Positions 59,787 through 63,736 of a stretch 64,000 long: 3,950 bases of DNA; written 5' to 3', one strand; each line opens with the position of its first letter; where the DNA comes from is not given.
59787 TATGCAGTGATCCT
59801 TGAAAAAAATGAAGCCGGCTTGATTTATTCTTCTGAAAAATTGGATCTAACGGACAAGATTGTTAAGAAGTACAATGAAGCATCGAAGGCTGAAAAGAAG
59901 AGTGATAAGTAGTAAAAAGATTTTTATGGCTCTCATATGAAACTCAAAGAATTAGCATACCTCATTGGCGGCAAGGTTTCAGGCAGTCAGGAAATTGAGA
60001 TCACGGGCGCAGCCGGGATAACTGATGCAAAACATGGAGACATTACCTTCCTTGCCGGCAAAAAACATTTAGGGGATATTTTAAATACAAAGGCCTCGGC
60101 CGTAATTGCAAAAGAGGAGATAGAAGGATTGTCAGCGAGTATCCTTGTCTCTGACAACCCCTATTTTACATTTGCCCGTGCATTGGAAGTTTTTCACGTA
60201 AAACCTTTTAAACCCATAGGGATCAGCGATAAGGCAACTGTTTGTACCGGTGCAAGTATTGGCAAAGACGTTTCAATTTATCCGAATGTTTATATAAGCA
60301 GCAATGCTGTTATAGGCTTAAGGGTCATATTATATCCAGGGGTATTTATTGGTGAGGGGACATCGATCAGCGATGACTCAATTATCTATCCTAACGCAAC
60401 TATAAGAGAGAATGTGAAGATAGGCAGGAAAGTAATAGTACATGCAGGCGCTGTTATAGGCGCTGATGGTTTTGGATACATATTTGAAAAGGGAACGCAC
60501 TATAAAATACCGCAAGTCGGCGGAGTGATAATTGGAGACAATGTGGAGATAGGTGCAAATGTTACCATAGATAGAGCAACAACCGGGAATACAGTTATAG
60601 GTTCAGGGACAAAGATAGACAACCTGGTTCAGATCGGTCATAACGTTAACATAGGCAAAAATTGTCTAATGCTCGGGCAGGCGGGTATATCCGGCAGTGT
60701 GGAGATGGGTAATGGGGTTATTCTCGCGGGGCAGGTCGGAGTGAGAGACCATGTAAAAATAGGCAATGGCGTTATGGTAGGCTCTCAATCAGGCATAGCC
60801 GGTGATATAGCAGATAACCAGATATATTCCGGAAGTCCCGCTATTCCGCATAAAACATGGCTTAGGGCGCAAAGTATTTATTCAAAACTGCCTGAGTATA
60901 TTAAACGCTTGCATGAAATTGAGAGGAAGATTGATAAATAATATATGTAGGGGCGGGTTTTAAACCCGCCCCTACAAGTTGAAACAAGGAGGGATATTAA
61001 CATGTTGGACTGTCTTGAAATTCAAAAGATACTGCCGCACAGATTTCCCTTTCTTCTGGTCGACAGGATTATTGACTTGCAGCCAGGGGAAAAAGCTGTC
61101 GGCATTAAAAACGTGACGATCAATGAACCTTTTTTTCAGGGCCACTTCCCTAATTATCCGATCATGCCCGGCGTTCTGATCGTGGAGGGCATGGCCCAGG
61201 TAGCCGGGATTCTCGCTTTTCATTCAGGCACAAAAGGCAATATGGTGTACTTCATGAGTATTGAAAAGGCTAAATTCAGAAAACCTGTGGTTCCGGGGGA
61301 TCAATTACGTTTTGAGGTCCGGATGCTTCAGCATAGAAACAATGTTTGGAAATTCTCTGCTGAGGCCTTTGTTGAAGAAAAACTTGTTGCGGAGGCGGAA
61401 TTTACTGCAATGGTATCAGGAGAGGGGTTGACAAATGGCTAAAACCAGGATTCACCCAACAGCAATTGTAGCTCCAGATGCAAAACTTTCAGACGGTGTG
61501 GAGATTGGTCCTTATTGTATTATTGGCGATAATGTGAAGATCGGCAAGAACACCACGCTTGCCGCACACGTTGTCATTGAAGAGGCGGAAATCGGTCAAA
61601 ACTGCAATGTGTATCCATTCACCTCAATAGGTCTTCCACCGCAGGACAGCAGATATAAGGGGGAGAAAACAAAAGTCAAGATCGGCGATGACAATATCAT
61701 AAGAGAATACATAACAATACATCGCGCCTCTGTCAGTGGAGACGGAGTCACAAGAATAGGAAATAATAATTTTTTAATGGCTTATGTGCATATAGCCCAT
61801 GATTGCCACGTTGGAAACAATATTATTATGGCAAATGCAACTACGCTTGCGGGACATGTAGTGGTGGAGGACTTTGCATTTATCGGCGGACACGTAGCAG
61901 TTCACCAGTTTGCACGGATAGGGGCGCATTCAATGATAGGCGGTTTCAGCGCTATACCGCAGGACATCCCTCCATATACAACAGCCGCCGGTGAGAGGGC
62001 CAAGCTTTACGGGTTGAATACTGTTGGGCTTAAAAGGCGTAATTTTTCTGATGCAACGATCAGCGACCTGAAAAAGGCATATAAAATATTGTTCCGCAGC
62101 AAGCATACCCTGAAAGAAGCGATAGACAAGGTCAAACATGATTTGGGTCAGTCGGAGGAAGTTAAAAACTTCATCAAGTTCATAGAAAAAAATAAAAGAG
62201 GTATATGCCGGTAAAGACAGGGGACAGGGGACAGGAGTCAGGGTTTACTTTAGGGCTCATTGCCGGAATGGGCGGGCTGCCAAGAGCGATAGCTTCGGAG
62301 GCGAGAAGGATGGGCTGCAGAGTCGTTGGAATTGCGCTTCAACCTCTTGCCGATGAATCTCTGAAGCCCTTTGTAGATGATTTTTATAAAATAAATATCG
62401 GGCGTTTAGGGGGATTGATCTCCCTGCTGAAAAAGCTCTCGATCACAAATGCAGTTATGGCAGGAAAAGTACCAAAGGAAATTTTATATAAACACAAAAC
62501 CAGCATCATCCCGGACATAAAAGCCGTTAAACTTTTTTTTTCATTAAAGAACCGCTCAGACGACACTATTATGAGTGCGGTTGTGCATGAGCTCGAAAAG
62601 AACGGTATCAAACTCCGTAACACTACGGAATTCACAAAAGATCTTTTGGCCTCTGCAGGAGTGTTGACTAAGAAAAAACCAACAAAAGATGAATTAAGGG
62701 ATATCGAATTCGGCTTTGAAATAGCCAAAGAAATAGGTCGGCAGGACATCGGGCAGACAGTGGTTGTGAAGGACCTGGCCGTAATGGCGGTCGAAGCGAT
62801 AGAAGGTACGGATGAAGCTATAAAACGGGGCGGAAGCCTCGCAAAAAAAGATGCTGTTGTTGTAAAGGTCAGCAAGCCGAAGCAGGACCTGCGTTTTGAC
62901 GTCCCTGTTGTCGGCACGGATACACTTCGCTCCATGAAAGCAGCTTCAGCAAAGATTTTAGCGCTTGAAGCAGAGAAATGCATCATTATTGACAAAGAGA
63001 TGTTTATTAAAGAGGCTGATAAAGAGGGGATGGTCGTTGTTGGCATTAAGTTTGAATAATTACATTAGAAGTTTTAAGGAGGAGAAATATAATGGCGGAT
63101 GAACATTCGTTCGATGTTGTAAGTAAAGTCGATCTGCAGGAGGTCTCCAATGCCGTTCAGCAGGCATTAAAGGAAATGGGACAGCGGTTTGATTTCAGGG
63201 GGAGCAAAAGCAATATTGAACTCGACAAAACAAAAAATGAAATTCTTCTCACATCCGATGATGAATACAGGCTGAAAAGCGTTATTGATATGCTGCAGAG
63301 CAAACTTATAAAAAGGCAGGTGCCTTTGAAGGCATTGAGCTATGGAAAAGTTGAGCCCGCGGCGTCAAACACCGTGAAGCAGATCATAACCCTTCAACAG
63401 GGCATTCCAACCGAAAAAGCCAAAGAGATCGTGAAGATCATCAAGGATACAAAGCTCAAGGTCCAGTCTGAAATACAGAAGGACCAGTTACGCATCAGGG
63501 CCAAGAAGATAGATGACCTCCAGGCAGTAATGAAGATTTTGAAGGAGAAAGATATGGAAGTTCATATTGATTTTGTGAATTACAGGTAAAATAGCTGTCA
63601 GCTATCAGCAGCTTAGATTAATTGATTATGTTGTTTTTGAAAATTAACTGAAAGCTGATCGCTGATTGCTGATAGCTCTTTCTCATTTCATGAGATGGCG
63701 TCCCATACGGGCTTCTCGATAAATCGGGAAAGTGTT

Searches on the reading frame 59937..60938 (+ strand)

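Call 9: search_protein_families(library=pfam, proteins=[window:59937-60938:+], max_evalue=0.0001)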
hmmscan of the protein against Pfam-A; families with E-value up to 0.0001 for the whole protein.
window:59937-60938:+ (334 aa): 4 families
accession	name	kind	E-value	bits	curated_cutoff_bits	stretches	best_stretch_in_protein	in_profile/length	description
PF00132.30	Hexapep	-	1.9e-30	103.7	27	4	141-175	1-35/36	Bacterial transferase hexapeptide (six repeats)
PF04613.19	LpxD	-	1.1e-17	64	30.8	1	20-84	2-69/70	UDP-3-O-[3-hydroxymyristoyl] glucosamine N-acyltransferase, LpxD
PF25084.1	LbH_EIF2B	-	3.7e-12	46.6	54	0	198-279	23-103/105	EIF2B subunit epsilon LbH domain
PF14602.12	Hexapep_2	-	5e-07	29.8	27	0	196-212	17-33/34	Hexapeptide repeat of succinyl-transferase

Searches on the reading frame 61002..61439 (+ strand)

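Call 9: search_protein_families(library=pfam, proteins=[window:61002-61439:+], max_evalue=0.0001)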
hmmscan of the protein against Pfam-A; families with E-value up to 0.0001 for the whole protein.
window:61002-61439:+ (146 aa): 2 families
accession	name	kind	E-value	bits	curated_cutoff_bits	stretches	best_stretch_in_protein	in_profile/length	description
PF07977.19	FabA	-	3.4e-39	134.1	23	1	11-133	1-138/138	FabA-like domain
PF22818.2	ApeI-like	-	1.3e-05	25.8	28.5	1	43-110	27-88/119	ApeI dehydratase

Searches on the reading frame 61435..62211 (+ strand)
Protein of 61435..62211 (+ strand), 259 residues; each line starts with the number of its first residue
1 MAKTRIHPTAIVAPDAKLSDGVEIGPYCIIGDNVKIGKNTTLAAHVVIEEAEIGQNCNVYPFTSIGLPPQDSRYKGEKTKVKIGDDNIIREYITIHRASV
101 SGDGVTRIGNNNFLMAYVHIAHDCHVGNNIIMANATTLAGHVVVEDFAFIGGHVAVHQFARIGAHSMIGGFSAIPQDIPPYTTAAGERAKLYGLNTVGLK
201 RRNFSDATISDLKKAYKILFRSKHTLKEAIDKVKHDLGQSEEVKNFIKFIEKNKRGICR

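Call 9: search_protein_families(library=pfam, proteins=[window:61435-62211:+], max_evalue=0.0001)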
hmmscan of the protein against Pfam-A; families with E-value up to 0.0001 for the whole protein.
window:61435-62211:+ (259 aa): 4 families
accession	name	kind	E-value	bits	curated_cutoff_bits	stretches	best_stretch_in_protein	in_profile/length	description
PF13720.11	Acetyltransf_11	-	1.9e-31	108.7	24.5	1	177-258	1-82/82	Udp N-acetylglucosamine O-acyltransferase; Domain 2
PF00132.30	Hexapep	-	2.6e-26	90.6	27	2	16-49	2-35/36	Bacterial transferase hexapeptide (six repeats)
PF25084.1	LbH_EIF2B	-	2.5e-10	40.8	54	0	21-59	9-47/105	EIF2B subunit epsilon LbH domain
PF25087.1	GMPPB_C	-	3.6e-08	33.5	39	0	80-155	22-94/110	GMPPB C-terminal domain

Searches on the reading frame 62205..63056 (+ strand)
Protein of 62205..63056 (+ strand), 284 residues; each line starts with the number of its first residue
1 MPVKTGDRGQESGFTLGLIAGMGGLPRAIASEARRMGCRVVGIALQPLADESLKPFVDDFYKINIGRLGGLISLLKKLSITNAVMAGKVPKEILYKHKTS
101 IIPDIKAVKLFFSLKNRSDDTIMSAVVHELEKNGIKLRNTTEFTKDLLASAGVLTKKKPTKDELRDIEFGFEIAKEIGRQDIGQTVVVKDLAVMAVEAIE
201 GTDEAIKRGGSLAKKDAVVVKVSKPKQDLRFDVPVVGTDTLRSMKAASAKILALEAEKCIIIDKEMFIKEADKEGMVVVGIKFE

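Call 77: search_protein_families(library=pfam, proteins=[window:62205-63056:+], max_evalue=0.01)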
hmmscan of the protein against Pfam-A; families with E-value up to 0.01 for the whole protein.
window:62205-63056:+ (284 aa): 2 families
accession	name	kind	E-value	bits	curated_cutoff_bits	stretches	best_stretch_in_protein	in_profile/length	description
PF06230.17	LpxI_C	-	8.7e-50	168.4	25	1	151-279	2-131/131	LpxI C-terminal domain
PF17930.7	LpxI_N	-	1.3e-34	119.4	25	1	16-147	2-129/129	LpxI N-terminal domain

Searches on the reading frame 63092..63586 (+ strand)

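Call 77: search_protein_families(library=pfam, proteins=[window:63092-63586:+], max_evalue=0.01)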
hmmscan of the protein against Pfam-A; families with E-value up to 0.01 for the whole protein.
window:63092-63586:+ (165 aa): 1 family
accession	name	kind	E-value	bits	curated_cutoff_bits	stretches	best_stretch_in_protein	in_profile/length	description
PF04461.18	DUF520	-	4.4e-61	206.2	23.2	1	5-165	1-161/161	Protein of unknown function (DUF520)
